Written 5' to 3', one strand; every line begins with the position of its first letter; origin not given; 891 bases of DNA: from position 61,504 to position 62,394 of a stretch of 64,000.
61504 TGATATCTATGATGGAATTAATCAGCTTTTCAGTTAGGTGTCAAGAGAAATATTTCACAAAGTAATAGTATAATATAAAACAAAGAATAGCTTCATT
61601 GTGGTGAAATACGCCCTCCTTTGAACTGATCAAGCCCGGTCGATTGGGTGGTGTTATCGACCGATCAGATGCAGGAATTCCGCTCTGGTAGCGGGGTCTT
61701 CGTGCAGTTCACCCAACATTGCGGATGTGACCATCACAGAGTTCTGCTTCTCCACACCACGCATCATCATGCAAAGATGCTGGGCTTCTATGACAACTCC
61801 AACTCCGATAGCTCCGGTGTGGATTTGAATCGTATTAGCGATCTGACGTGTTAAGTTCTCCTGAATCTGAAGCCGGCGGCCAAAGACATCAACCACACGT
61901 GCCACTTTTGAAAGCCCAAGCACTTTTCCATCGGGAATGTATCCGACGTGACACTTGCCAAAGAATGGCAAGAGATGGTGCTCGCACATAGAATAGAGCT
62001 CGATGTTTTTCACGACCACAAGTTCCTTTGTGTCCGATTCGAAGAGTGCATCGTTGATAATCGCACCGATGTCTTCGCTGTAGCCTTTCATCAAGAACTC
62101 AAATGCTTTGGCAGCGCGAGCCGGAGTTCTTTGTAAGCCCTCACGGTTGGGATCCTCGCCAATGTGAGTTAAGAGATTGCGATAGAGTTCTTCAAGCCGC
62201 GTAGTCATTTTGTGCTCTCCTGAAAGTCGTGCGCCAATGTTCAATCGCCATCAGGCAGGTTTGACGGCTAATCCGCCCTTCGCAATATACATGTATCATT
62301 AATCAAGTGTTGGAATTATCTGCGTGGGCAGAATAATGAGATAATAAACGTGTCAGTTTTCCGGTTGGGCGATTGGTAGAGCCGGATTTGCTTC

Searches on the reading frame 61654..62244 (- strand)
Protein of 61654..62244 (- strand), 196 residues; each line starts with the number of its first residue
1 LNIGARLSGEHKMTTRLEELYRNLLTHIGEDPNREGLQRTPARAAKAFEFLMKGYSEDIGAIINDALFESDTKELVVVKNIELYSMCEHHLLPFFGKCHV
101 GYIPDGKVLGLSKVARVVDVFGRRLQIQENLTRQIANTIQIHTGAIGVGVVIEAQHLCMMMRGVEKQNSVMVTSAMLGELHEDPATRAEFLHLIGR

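Call 23: search_protein_families(library=pfam, proteins=[window:61654-62244:-], max_evalue=0.001)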
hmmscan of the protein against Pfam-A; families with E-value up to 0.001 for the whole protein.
window:61654-62244:- (196 aa): 1 family
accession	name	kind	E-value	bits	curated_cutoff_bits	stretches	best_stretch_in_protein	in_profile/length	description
PF01227.27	GTP_cyclohydroI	-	5.2e-73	244.7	27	1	18-194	2-178/179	GTP cyclohydrolase I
